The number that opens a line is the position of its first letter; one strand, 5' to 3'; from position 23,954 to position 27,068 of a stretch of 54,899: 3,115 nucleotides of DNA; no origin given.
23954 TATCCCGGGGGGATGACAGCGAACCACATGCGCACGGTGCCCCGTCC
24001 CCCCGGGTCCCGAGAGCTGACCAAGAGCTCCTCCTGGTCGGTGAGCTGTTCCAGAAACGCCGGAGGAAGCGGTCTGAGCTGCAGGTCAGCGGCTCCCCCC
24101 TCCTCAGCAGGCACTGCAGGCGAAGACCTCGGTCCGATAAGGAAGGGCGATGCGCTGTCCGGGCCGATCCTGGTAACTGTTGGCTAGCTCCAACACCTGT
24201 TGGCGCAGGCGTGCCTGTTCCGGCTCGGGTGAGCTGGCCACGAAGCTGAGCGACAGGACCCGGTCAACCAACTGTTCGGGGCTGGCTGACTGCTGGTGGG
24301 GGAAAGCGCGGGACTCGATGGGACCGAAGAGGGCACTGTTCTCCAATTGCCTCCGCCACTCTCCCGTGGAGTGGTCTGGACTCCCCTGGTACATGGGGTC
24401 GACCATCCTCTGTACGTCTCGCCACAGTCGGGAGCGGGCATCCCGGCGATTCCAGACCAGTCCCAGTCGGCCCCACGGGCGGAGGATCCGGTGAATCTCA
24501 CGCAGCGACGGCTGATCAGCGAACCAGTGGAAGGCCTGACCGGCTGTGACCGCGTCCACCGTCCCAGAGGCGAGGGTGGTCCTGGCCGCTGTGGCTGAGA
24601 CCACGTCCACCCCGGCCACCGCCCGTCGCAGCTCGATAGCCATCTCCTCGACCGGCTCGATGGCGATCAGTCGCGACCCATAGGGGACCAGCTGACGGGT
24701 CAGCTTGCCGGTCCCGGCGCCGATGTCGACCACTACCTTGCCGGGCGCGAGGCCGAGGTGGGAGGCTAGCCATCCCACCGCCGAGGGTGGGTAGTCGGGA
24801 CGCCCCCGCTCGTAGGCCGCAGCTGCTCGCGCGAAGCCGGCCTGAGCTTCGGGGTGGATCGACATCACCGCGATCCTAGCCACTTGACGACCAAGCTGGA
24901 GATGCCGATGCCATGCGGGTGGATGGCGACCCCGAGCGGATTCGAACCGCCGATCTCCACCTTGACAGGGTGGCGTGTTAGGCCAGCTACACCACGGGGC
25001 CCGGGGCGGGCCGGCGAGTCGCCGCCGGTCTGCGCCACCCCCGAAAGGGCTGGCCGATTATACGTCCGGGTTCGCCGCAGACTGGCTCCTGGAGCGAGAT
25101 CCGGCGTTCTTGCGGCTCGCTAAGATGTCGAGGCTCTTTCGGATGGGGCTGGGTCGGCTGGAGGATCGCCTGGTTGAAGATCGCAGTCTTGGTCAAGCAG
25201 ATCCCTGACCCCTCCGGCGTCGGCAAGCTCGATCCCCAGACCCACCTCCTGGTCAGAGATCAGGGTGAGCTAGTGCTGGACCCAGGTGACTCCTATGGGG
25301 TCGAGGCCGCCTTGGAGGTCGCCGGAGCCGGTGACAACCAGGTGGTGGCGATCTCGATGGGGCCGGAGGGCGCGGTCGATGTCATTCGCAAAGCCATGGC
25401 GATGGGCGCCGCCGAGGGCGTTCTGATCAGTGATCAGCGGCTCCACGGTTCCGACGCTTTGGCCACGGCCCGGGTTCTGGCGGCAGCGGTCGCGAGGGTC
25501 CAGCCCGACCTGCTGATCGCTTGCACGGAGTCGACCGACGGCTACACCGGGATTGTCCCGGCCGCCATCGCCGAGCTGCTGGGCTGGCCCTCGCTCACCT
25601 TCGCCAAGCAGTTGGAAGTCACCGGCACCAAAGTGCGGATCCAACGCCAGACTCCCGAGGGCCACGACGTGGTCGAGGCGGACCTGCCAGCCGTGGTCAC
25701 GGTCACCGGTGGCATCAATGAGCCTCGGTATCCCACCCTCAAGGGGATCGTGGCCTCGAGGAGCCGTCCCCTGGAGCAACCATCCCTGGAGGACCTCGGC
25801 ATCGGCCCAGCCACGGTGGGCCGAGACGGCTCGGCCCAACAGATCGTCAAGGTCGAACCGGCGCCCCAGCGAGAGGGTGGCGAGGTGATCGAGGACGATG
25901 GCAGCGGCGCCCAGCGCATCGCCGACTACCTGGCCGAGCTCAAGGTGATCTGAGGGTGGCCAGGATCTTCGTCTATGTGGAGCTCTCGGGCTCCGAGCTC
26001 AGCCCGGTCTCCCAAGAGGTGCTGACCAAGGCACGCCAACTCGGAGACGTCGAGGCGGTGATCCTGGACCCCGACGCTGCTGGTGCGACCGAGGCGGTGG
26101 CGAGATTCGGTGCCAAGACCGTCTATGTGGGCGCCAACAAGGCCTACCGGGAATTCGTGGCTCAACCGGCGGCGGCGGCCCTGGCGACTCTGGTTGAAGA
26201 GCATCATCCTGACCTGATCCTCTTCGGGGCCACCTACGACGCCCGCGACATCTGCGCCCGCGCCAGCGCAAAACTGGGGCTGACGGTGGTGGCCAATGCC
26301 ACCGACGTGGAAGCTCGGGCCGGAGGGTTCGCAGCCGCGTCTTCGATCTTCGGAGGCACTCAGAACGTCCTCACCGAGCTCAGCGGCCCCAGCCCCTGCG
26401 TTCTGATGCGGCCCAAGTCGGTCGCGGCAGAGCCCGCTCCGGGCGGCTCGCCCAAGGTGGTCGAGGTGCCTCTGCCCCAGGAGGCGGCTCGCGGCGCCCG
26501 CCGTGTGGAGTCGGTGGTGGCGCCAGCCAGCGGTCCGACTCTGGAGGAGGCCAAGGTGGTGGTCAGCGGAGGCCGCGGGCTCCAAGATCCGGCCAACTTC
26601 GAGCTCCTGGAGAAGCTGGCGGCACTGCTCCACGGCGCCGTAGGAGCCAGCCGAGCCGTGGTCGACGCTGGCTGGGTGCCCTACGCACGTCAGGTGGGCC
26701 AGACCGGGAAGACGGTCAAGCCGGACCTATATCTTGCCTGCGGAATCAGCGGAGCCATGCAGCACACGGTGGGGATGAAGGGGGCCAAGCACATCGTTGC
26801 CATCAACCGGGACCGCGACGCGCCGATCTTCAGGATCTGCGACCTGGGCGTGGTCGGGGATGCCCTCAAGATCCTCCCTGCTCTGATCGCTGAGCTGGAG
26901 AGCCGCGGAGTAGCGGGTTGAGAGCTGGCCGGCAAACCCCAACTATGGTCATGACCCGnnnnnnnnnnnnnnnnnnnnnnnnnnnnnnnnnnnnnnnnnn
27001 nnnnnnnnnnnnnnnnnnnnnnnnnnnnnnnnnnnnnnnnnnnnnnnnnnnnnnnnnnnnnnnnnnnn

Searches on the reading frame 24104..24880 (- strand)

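Call 11: search_protein_families(library=pfam, proteins=[window:24104-24880:-], max_evalue=0.001)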
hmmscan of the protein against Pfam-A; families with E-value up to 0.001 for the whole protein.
window:24104-24880:- (258 aa): 5 families
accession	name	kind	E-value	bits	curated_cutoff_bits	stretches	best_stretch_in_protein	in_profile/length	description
PF08241.18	Methyltransf_11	-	4.9e-16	59.6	21.2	1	51-139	1-93/95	Methyltransferase domain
PF13649.12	Methyltransf_25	-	4.5e-13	50.1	27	1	50-137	1-97/97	Methyltransferase domain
PF13489.12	Methyltransf_23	-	2e-08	34.6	27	1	45-180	21-155/164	Methyltransferase domain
PF08242.18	Methyltransf_12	-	3.2e-08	34.6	30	1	51-139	1-98/98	Methyltransferase domain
PF00398.26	RrnaAD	-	0.00035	20.2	24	1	40-88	24-72/263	Ribosomal RNA adenine dimethylase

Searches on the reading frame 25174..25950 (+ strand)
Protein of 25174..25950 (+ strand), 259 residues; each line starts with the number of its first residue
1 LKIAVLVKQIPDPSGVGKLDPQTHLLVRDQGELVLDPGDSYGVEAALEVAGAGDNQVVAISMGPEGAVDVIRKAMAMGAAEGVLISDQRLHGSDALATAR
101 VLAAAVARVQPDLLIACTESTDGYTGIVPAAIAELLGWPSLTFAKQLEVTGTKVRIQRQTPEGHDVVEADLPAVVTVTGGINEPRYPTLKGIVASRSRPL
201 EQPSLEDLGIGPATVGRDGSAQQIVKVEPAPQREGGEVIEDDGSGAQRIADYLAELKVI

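Call 11: search_protein_families(library=pfam, proteins=[window:25174-25950:+], max_evalue=0.001)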
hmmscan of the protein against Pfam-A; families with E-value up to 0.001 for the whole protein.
window:25174-25950:+ (259 aa): 1 family
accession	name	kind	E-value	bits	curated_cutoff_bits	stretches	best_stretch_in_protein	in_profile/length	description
PF01012.27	ETF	-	2.3e-36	125.7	26.7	1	27-207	4-180/181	Electron transfer flavoprotein domain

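Call 48: search_protein_families(library=ncbifam, proteins=[window:25174-25950:+], max_evalue=0.01)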
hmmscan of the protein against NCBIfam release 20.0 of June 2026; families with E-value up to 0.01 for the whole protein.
window:25174-25950:+ (259 aa): 6 families
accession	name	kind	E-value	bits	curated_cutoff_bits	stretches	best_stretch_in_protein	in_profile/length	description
NF040731.1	flavo_sub_EftB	exception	5.5e-47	160.3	445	1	2-253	1-251/260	electron transfer flavoprotein subunit beta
NF042971.1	AcrlCoAredClosAcrB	equivalog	3.4e-43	147.6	475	1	1-255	1-259/266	acryloyl-CoA reductase electron transfer subunit gamma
NF008998.0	PRK12342.1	equivalog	8.2e-27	94.2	338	1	1-257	1-250/254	electron transfer flavoprotein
NF002888.0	PRK03359.1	subfamily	1.1e-22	80.7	219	1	1-257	1-253/256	putative electron transfer flavoprotein FixA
TIGR04503.1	mft_etfB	hypoth_equivalog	1.6e-22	80.2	200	1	18-232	13-244/290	mycofactocin-associated electron transfer flavoprotein beta subunit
NF051844.1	ETFlavBetaProt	equivalog_domain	6.2e-08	32.5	350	1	39-186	24-165/254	electron transfer flavoprotein subunit beta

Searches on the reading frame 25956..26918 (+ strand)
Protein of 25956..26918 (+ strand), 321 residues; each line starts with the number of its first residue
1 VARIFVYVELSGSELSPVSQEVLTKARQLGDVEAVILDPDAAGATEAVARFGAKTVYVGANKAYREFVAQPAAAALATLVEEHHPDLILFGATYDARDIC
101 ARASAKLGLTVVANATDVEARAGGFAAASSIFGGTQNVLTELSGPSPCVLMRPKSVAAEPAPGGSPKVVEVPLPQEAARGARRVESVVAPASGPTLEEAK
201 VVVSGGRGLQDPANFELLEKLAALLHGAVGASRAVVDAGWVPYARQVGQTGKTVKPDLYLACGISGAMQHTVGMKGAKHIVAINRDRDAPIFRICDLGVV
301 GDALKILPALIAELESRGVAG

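Call 11: search_protein_families(library=pfam, proteins=[window:25956-26918:+], max_evalue=0.001)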
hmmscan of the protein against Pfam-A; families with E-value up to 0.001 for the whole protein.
window:25956-26918:+ (321 aa): 2 families
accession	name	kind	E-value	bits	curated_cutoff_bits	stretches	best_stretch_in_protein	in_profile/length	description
PF00766.25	ETF_alpha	-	2.4e-38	130.4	27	1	196-275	2-81/81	Electron transfer flavoprotein FAD-binding domain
PF01012.27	ETF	-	6e-26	91.8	26.7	1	5-174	2-179/181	Electron transfer flavoprotein domain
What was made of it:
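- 25174..26921 (+): etfB-etfA, always immediately upstream (37-nt gap to FHA-X). Possibly the same transcript. Pfam ETF and ETF_alpha (call 11).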

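Call 48: search_protein_families(library=ncbifam, proteins=[window:25956-26918:+], max_evalue=0.01)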
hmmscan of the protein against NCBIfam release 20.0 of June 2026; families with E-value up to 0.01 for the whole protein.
window:25956-26918:+ (321 aa): 5 families
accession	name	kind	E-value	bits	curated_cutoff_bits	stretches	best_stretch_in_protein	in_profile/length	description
NF042970.1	AcrlCoAredClosAcrA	equivalog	4.4e-51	174.1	600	2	196-315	236-358/360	acryloyl-CoA reductase electron transfer subunit beta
NF038209.1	mft_etfA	equivalog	1.7e-47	162.2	240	1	43-314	33-302/303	mycofactocin-associated electron transfer flavoprotein alpha subunit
NF008884.0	PRK11916.1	equivalog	1.5e-45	155.9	528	1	20-314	18-310/312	electron transfer flavoprotein subunit alpha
NF002889.0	PRK03363.1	equivalog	2e-36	125.9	549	1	21-314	19-311/313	electron transfer flavoprotein subunit alpha/FixB family protein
NF051845.1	EtFlavAlphaProt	equivalog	7.2e-34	117.4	600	1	4-316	93-401/406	electron transfer flavoprotein subunit alpha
